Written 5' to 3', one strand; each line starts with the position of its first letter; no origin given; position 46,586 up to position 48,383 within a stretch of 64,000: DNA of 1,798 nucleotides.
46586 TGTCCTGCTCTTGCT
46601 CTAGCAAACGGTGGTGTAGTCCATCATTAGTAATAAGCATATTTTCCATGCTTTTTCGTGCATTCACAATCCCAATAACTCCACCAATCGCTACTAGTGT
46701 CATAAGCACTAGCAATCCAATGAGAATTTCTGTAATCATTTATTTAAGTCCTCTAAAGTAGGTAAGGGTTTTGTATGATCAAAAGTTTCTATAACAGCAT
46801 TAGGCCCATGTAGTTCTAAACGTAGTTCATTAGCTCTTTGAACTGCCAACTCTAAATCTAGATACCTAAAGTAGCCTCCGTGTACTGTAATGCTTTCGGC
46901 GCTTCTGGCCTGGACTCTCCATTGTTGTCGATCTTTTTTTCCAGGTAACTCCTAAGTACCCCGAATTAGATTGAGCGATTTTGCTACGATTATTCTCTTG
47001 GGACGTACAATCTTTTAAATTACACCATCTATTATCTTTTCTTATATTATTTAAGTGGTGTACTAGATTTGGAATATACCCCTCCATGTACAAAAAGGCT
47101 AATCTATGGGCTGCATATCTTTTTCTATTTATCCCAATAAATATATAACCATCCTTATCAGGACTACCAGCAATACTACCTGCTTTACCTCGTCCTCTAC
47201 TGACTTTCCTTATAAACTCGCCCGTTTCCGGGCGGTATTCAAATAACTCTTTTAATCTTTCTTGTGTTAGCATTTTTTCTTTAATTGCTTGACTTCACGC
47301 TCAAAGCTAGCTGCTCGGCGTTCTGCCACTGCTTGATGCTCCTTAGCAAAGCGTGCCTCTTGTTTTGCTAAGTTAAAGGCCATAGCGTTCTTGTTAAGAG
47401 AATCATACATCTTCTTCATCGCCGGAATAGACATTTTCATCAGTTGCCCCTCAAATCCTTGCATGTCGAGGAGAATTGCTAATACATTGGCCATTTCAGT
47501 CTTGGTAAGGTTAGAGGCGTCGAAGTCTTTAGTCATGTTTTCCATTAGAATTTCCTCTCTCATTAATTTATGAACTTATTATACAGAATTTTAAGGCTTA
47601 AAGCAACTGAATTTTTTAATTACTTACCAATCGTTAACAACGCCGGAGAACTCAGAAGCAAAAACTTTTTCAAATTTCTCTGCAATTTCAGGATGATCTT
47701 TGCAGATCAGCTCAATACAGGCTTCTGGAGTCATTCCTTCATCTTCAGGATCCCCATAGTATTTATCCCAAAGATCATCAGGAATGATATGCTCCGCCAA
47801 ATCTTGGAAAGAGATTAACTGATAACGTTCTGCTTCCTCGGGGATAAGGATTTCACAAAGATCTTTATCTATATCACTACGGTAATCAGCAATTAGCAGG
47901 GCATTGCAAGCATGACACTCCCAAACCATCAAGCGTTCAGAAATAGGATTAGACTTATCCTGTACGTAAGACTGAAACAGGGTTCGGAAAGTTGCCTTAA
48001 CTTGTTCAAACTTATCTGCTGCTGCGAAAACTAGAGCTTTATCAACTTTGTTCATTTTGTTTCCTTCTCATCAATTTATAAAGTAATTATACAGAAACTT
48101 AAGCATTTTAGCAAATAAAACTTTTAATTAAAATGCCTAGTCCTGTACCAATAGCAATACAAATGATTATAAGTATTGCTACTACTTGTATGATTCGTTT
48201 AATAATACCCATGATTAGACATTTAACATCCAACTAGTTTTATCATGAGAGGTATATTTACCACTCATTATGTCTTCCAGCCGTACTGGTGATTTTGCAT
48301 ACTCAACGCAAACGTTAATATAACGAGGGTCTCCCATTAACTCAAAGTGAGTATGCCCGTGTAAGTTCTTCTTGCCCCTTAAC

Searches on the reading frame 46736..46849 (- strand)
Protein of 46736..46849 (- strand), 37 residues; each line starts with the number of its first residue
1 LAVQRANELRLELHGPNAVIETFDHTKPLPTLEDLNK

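Call 75: search_protein_families(library=pfam, proteins=[window:46736-46849:-], max_evalue=1)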
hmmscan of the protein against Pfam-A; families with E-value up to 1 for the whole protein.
window:46736-46849:- (37 aa): 0 families

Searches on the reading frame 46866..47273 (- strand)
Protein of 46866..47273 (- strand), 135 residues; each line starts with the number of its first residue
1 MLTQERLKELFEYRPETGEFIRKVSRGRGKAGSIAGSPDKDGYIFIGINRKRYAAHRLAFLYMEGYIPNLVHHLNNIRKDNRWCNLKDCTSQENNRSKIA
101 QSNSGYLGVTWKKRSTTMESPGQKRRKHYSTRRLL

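Call 55: search_protein_families(library=pfam, proteins=[window:46866-47273:-], max_evalue=0.01)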
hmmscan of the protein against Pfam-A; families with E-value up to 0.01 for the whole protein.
window:46866-47273:- (135 aa): 1 family
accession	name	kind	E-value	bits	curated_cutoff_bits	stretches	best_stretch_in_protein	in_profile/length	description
PF13392.12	HNH_3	-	3.6e-11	43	24.8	1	53-96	1-46/46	HNH endonuclease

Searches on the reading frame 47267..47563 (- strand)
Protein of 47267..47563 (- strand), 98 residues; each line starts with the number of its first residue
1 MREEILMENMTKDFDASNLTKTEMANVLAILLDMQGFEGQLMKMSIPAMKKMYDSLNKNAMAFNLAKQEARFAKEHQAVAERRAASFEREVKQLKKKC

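Call 55: search_protein_families(library=pfam, proteins=[window:47267-47563:-], max_evalue=0.01)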
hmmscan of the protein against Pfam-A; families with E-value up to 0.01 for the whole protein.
window:47267-47563:- (98 aa): 1 family
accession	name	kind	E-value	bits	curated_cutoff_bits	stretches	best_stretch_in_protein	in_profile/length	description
PF23804.1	DUF7179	-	1.3e-36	125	27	1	7-97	1-89/90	Family of unknown function (DUF7179)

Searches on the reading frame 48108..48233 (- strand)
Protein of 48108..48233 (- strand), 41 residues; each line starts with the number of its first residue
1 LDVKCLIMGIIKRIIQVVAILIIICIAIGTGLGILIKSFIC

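Call 4: search_protein_families(library=phrogs, proteins=[window:48108-48233:-], max_evalue=0.01)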
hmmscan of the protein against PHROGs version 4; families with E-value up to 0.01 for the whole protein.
window:48108-48233:- (41 aa): 1 family
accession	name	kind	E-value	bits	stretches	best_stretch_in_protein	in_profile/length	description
phrog_21849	-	unknown function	9.4e-18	64.9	1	9-41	8-40/40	-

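Call 5: search_protein_families(library=pfam, proteins=[window:48108-48233:-], max_evalue=1)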
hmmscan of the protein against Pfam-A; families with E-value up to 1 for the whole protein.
window:48108-48233:- (41 aa): 0 families
